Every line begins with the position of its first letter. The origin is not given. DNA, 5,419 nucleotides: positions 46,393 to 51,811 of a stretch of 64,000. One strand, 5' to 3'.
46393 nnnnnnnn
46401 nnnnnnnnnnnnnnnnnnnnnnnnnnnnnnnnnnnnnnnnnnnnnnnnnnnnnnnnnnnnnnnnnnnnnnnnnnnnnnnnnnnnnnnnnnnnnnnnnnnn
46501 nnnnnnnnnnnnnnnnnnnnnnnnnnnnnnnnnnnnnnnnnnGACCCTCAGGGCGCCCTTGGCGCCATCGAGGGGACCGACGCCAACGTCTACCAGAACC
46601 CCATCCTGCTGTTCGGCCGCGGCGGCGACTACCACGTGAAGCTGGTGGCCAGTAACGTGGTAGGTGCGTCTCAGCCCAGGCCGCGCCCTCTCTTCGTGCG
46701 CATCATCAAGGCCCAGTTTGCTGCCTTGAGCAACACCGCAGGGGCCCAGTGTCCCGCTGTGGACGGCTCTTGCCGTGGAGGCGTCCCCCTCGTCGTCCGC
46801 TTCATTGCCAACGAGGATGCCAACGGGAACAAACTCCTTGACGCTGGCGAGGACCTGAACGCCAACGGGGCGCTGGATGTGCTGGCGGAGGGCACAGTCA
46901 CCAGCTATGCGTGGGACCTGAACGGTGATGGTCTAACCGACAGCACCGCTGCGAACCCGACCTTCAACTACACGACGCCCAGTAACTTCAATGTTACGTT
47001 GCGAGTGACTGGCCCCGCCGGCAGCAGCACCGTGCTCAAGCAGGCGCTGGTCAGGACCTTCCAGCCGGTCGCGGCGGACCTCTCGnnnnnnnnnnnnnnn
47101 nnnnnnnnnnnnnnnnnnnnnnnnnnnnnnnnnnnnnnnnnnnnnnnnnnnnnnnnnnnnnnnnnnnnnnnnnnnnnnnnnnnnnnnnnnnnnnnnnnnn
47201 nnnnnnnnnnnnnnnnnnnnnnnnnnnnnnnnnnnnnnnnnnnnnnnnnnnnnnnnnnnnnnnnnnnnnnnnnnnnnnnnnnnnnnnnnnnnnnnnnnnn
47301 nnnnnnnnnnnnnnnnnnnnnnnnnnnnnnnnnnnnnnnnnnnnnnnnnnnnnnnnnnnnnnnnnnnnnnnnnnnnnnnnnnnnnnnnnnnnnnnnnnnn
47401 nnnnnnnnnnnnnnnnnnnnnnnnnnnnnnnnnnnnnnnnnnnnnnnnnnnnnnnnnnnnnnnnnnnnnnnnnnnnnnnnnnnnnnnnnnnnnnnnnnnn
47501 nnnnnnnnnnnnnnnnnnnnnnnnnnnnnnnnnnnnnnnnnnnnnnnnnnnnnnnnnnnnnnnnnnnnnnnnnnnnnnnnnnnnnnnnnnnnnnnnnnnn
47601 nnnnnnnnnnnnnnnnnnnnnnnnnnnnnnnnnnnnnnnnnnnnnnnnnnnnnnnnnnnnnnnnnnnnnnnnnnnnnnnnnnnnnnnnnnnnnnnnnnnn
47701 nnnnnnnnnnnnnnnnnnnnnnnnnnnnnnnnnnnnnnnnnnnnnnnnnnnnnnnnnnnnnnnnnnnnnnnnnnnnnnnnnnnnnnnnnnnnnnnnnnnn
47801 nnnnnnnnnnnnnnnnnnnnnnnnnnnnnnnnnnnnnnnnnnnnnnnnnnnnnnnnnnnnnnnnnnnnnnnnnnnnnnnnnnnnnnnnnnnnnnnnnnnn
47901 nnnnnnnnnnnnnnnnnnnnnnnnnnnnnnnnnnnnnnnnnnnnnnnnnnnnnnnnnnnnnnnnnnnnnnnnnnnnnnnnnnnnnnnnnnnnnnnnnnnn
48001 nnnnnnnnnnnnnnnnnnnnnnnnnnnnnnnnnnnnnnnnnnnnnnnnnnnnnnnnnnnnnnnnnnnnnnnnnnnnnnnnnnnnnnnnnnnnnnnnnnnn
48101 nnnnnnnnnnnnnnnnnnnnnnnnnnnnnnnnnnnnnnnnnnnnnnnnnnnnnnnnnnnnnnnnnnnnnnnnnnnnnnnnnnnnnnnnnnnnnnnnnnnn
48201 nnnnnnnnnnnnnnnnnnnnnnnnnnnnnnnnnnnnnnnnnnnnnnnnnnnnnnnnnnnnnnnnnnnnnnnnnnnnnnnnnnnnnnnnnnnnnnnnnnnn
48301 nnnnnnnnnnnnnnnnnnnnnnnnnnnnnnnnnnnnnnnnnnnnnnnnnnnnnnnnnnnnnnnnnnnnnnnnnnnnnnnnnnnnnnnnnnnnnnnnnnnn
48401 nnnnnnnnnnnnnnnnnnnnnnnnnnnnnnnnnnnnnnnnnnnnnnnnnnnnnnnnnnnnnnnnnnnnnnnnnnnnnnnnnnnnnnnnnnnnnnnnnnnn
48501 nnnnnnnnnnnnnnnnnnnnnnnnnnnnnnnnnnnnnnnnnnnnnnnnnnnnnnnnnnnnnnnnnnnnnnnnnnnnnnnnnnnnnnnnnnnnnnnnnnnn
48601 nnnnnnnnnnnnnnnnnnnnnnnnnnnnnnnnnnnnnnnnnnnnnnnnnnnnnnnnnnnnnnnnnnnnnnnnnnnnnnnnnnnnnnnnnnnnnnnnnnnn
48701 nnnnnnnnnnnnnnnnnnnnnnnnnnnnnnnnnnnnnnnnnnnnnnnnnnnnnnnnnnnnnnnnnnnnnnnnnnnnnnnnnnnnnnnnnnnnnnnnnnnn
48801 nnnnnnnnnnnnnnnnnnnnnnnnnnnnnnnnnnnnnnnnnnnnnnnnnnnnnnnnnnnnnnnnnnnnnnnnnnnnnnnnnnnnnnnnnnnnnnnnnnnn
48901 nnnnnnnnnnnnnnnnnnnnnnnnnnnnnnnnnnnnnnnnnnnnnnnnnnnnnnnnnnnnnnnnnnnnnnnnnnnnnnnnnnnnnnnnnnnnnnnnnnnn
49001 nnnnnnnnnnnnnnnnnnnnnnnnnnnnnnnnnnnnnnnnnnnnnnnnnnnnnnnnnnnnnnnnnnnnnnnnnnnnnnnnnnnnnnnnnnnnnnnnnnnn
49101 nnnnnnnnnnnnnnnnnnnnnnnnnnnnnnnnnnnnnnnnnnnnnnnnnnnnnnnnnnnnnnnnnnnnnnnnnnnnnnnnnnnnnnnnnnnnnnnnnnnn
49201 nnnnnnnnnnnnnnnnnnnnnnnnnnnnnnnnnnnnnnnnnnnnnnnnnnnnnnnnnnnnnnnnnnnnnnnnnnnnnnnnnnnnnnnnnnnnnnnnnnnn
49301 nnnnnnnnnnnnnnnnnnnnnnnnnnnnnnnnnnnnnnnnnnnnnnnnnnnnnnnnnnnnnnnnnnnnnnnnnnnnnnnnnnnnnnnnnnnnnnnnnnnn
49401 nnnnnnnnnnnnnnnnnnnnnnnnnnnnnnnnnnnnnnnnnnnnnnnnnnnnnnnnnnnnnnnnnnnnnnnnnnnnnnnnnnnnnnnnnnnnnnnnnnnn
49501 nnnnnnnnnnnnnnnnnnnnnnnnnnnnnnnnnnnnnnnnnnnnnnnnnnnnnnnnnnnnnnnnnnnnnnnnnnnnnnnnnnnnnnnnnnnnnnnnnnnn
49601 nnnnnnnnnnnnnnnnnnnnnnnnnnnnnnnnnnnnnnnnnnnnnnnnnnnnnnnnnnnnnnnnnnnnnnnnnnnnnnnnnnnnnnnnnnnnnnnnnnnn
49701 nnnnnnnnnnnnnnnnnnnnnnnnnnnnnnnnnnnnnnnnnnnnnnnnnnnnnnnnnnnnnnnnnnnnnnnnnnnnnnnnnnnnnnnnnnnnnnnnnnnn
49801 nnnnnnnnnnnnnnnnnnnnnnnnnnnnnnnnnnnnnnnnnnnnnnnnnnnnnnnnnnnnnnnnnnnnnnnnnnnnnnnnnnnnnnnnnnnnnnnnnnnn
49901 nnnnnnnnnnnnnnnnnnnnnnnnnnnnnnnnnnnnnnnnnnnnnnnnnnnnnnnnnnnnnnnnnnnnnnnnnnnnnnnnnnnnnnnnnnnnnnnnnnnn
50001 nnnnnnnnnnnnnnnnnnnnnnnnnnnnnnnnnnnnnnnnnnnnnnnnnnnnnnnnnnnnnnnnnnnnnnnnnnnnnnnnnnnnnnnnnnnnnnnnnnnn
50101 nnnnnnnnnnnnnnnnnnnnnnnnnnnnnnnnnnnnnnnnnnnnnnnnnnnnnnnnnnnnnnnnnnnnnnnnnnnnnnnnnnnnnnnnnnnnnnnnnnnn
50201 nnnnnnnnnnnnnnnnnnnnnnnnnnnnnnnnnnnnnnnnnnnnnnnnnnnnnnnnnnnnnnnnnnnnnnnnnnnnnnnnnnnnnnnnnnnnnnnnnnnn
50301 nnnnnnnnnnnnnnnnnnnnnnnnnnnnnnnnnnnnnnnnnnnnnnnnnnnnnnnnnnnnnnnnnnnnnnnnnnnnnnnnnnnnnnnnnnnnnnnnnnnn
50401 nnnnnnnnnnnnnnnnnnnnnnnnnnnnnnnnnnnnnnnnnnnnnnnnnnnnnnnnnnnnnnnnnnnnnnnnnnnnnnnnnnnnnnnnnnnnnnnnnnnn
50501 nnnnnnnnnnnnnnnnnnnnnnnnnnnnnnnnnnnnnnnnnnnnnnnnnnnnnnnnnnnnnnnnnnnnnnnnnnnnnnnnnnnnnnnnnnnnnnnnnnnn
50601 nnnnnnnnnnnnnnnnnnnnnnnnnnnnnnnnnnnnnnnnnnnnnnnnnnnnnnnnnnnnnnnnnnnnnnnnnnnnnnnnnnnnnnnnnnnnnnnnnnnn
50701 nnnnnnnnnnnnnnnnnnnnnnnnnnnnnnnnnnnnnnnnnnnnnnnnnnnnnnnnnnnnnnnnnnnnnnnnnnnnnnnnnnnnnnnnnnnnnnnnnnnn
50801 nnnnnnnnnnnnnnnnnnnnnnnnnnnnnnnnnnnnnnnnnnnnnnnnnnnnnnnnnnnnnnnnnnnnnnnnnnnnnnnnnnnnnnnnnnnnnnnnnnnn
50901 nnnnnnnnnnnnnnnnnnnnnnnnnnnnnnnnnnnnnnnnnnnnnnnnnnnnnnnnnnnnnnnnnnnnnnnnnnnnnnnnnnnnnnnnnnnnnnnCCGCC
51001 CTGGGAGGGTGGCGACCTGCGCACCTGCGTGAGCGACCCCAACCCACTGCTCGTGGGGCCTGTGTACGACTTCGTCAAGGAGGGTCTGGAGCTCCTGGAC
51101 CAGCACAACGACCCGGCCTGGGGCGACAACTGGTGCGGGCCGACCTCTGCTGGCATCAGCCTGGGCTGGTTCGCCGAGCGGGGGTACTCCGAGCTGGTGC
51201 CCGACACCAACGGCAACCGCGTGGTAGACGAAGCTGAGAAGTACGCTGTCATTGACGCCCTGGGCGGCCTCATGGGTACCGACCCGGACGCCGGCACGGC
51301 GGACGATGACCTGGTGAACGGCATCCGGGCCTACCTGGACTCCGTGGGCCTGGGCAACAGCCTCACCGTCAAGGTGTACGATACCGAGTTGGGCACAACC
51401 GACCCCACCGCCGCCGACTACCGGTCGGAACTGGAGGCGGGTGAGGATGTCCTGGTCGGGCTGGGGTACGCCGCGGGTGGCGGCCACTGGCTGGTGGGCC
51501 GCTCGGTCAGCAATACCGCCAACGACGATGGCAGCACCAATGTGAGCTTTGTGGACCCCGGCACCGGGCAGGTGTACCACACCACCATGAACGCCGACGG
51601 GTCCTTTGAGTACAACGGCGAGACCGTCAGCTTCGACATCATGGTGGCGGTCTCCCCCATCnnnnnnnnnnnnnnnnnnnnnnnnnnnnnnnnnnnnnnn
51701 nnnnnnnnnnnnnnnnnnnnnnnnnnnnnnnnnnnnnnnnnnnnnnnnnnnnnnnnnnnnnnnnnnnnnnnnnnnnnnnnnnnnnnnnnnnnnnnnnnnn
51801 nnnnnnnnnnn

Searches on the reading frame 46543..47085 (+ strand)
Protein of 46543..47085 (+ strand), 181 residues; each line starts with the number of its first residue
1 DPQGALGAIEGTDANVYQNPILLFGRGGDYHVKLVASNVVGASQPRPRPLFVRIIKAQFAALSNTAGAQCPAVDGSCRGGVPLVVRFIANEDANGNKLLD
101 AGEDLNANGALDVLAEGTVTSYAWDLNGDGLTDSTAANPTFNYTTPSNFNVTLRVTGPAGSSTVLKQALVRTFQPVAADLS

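Call 7: search_protein_families(library=pfam, max_evalue=10, proteins=[window:46543-47085:+])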
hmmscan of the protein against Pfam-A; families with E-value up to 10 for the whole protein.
seq(181 aa): 7 families
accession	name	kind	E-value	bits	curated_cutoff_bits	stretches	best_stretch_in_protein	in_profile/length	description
PF18911.6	PKD_4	-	2.6e-12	47.1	27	2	92-164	7-77/85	PKD domain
PF00801.26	PKD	-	1.7e-11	44.4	23.5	2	99-163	11-73/80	PKD domain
PF04357.19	TamB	-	0.017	14.9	22.4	1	107-159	197-232/381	TamB, inner membrane protein subunit of TAM complex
PF17883.6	MBG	-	0.12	13.3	23.3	1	104-155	47-95/97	MBG domain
PF06832.18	BiPBP_C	-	0.17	12.3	26.8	1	100-162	24-85/90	Penicillin-Binding Protein C-terminus Family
PF13517.12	FG-GAP_3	-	0.65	11.1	26.9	1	104-141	1-39/61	FG-GAP-like repeat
PF01839.29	FG-GAP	-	1.6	9.2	22.1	1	125-142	9-26/37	FG-GAP repeat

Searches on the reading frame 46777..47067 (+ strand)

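Call 54: search_protein_families(library=ncbifam, max_evalue=0.1, proteins=[window:46777-47067:+])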
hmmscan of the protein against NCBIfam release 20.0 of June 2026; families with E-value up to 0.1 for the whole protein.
window:46777-47067:+ (97 aa): 2 families
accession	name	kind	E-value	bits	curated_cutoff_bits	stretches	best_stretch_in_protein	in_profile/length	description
NF033765.2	gliding_CglD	equivalog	0.015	13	400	1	12-58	145-188/1124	adventurous gliding motility lipoprotein CglD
NF040711.1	partner_SinI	subfamily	0.098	12.2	165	0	26-68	222-266/299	SinI family autotransporter-associated protein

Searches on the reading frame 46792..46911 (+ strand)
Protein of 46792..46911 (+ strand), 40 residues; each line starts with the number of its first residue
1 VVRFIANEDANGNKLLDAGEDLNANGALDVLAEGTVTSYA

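Call 80: search_protein_families(library=pfam, max_evalue=10, proteins=[window:46792-46911:+])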
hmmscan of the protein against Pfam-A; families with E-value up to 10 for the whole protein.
seq(40 aa): 1 family
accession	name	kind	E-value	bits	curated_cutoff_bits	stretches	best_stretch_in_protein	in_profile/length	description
PF23657.1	DUF7151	-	0.015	15.6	27.2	2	11-39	17-44/46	Domain of unknown function (DUF7151)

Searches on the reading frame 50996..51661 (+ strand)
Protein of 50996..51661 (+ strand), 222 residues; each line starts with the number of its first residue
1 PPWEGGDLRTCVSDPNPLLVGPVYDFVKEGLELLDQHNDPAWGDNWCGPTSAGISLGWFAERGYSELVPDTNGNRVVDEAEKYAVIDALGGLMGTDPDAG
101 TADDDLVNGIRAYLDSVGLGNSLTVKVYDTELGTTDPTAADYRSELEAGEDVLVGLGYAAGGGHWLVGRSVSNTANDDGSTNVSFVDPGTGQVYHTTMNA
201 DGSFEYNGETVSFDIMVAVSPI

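Call 72: search_solved_structures(query=window:50996-51661:+, max_evalue=1)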
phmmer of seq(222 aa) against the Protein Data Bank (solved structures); distinct sequences matched with E-value up to 1: 2.
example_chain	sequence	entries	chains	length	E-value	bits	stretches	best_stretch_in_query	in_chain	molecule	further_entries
8pju_A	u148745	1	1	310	0.049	16.6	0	124-171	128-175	SAKe6DEtal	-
1j3p_A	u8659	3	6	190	0.48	13.4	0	49-83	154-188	Phosphoglucose Isomerase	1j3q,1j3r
